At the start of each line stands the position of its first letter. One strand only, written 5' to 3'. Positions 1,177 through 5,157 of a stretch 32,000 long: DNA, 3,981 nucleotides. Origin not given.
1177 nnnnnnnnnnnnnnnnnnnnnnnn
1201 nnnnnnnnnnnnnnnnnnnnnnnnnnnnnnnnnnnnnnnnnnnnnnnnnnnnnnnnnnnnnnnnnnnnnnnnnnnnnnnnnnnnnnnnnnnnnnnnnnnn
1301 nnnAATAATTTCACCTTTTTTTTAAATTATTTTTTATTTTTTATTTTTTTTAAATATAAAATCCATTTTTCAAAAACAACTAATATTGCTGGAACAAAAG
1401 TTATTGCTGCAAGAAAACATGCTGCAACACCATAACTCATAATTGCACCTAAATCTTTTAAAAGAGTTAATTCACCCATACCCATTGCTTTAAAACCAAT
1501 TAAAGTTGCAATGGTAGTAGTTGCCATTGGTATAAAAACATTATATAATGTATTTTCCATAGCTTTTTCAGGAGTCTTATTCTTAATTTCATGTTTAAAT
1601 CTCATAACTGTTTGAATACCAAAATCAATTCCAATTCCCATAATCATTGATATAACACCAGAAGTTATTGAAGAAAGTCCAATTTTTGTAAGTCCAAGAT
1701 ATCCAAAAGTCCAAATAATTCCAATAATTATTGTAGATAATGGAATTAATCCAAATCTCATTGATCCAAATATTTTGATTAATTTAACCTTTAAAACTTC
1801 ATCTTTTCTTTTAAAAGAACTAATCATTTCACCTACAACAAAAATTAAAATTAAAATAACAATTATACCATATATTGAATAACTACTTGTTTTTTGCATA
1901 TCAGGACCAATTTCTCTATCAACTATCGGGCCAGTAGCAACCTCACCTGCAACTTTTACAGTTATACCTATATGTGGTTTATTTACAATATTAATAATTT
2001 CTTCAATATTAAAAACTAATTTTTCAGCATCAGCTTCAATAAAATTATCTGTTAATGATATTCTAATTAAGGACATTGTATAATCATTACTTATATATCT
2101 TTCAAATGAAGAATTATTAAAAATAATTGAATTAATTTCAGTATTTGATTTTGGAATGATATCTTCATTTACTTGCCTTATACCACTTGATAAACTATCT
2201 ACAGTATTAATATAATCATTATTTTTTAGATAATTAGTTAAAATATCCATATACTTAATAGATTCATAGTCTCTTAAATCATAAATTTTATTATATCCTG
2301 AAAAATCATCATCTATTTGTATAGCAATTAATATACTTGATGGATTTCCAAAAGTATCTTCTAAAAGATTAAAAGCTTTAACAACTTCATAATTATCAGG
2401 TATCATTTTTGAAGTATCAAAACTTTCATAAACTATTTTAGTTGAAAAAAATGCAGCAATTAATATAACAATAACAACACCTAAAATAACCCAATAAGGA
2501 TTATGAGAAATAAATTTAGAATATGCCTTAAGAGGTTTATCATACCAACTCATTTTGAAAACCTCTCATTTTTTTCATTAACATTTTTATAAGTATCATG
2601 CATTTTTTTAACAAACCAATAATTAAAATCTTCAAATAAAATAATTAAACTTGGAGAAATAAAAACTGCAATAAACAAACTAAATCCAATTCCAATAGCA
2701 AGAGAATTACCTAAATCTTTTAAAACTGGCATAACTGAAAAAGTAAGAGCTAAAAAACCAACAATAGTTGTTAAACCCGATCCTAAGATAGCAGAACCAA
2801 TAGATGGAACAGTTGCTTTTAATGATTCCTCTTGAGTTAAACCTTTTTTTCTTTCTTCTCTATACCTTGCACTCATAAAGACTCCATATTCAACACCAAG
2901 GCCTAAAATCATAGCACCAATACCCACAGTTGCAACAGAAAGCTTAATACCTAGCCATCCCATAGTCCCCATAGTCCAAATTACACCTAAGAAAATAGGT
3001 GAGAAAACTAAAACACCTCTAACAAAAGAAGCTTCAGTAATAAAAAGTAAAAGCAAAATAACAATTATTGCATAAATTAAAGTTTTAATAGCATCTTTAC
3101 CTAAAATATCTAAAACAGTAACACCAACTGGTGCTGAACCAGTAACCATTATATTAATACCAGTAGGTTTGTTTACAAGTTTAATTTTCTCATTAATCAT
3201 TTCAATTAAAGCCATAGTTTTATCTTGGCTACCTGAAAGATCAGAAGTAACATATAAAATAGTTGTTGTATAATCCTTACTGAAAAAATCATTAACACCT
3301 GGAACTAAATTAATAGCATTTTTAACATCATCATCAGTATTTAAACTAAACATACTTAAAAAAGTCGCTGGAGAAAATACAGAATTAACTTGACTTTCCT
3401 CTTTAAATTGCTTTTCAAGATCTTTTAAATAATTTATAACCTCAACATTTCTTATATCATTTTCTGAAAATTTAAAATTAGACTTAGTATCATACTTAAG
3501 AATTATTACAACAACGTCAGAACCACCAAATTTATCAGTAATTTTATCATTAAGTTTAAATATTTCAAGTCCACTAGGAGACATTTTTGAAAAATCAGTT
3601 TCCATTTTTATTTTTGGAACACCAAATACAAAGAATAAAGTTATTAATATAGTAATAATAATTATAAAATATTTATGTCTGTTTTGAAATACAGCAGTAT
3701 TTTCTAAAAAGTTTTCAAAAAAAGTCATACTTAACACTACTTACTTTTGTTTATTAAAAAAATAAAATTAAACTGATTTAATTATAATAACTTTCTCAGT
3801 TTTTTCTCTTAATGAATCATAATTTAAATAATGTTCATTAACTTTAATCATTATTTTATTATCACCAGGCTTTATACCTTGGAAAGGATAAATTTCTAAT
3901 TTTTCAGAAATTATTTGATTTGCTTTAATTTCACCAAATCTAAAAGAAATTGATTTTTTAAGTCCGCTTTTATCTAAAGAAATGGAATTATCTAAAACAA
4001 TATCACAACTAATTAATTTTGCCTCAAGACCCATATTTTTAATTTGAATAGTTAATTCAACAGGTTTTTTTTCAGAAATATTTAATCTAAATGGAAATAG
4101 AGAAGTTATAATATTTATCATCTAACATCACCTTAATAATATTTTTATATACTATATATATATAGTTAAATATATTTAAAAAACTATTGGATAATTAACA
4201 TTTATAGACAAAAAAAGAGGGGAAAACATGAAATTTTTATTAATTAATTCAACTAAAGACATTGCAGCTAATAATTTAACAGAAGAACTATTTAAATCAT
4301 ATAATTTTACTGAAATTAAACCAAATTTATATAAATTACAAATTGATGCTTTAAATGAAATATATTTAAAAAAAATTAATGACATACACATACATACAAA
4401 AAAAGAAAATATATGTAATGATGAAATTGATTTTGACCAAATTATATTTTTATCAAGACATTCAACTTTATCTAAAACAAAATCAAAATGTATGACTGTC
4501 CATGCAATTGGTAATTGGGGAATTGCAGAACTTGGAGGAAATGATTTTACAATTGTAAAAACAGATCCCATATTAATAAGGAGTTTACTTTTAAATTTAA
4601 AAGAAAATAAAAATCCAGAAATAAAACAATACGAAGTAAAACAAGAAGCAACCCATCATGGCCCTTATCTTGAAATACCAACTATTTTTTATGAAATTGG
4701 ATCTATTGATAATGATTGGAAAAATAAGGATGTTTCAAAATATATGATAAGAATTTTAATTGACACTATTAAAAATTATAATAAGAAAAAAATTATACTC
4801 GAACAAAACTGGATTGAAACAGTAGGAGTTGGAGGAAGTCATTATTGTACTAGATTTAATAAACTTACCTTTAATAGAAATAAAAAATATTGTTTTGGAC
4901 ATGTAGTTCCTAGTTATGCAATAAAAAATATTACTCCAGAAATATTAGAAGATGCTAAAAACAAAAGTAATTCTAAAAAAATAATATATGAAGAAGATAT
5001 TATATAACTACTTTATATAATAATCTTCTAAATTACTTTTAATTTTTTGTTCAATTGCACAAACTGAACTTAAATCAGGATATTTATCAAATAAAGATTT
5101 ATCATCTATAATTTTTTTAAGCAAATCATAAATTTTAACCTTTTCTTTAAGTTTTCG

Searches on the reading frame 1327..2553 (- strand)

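Call 9: search_protein_families(library=pfam, proteins=[window:1327-2553:-], max_evalue=0.001)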
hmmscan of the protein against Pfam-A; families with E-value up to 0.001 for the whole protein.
window:1327-2553:- (408 aa): 1 family
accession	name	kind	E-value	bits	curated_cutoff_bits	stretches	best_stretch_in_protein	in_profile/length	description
PF03176.21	MMPL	-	3.8e-15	56.1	20.5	1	258-398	160-306/333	MMPL family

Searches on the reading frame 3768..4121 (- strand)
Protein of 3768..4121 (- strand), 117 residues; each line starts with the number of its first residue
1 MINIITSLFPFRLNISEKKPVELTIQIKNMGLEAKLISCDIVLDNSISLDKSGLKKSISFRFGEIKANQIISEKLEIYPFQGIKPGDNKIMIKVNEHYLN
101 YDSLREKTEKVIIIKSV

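Call 9: search_protein_families(library=pfam, proteins=[window:3768-4121:-], max_evalue=0.001)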
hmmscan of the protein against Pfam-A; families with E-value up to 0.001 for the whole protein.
window:3768-4121:- (117 aa): 0 families

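Call 30: search_protein_families(library=pfam, proteins=[window:3768-4121:-], max_evalue=0.01)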
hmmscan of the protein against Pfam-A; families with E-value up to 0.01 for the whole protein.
window:3768-4121:- (117 aa): 0 families

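Call 67: search_solved_structures(query=window:3768-4121:-, max_evalue=1)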
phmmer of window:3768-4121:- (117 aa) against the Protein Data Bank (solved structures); distinct sequences matched with E-value up to 1: 0.

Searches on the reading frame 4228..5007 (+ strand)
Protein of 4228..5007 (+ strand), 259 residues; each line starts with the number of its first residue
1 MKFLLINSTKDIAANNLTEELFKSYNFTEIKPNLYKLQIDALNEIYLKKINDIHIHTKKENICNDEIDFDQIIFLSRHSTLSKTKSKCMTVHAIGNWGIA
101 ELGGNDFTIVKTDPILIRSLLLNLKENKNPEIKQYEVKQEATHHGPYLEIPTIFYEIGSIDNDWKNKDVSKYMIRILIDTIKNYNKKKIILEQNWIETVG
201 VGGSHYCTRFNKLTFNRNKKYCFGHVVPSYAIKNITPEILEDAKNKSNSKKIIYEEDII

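Call 9: search_protein_families(library=pfam, proteins=[window:4228-5007:+], max_evalue=0.001)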
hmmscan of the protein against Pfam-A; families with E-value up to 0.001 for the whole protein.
window:4228-5007:+ (259 aa): 1 family
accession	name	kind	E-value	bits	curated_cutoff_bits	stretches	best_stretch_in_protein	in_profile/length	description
PF04414.18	tRNA_deacylase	-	2.9e-50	171.1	33.6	1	67-254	3-179/205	D-aminoacyl-tRNA deacylase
